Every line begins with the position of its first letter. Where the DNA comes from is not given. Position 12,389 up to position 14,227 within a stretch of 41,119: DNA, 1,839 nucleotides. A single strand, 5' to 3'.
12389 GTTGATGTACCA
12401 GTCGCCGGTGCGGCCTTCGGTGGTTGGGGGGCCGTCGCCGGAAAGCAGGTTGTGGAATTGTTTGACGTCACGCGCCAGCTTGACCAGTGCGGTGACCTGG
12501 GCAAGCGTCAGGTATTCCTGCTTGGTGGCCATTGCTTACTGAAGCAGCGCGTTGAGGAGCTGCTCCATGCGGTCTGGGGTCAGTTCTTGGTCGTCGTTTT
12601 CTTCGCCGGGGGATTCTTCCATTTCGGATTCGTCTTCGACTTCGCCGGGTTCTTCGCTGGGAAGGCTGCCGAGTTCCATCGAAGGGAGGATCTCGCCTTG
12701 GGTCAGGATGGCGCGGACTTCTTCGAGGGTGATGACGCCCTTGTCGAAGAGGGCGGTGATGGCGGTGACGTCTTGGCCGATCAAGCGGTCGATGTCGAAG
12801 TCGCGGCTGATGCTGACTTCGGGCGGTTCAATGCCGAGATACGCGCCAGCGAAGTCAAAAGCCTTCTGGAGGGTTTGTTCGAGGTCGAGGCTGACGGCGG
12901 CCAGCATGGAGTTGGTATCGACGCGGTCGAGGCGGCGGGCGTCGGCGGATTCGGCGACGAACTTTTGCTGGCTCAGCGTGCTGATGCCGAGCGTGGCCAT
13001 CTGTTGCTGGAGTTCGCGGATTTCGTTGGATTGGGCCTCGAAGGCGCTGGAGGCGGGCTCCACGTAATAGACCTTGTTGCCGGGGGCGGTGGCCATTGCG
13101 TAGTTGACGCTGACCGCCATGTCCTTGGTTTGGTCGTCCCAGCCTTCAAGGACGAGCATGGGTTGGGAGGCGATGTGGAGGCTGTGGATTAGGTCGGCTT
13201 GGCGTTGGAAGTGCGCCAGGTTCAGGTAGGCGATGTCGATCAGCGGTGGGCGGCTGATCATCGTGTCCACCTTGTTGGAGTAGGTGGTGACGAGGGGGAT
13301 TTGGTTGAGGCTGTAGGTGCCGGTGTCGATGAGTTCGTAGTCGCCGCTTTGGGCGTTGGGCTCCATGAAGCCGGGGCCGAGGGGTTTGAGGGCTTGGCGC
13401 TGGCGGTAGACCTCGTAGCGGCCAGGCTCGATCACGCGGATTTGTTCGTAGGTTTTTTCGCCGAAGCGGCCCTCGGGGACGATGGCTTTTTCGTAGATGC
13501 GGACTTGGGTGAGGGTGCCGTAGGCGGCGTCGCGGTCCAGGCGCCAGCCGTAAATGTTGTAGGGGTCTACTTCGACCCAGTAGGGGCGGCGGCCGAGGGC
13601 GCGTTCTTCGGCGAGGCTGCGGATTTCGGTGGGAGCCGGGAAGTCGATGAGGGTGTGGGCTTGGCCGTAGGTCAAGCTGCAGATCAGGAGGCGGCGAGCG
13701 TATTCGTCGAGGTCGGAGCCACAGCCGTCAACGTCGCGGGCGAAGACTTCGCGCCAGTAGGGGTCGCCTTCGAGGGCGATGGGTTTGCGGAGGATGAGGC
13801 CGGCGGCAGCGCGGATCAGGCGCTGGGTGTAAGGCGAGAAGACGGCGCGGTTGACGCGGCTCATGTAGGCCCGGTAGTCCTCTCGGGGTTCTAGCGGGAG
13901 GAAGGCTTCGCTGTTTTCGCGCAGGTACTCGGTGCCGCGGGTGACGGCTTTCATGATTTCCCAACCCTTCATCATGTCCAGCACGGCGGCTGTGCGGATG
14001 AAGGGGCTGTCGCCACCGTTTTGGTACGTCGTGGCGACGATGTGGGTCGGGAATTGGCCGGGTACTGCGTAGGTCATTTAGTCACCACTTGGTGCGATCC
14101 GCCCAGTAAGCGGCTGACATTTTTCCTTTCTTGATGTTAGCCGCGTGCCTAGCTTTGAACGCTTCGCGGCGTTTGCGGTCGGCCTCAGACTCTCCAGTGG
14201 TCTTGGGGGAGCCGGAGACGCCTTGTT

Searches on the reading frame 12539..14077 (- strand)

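Call 59: search_protein_families(library=pfam, proteins=[window:12539-14077:-], max_evalue=0.001)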
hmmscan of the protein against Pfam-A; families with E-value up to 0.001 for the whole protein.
window:12539-14077:- (513 aa): 1 family
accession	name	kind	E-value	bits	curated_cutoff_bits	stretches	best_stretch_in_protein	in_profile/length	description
PF13264.11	DUF4055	-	1.7e-29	103.2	25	1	278-413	1-139/140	Domain of unknown function (DUF4055)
